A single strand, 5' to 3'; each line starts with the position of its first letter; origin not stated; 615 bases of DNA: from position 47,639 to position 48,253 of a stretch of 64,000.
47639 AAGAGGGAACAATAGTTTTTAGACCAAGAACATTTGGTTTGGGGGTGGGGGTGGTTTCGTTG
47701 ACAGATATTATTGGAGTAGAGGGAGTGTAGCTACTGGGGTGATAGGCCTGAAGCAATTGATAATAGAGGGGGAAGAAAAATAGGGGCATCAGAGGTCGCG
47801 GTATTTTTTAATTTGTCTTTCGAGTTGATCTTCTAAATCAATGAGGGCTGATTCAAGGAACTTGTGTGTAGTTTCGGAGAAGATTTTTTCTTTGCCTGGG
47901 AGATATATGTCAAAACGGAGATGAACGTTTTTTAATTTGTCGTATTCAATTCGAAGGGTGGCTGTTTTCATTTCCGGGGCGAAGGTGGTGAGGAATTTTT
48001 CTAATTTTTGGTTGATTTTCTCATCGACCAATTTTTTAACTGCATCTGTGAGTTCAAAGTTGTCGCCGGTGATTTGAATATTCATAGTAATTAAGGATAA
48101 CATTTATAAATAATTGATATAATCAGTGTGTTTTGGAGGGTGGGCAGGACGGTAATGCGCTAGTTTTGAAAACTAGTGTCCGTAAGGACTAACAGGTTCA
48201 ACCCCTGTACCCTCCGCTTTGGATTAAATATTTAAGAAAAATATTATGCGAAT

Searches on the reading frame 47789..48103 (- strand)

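Call 10: search_protein_families(library=pfam, proteins=[window:47789-48103:-], max_evalue=0.1)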
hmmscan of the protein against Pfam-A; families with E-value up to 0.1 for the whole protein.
window:47789-48103:- (104 aa): 3 families
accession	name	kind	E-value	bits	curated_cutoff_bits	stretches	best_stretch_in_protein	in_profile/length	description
PF02482.25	Ribosomal_S30AE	-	3.5e-14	53.7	23.7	1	9-103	1-85/88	Sigma 54 modulation protein / S30EA ribosomal protein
PF09229.17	Aha1_N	-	0.088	13.5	23.6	0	7-47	93-134/136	Activator of Hsp90 ATPase, N-terminal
PF16476.10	DUF5053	-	0.097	12.8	26.6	0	69-98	39-68/71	Domain of unknown function (DUF5053)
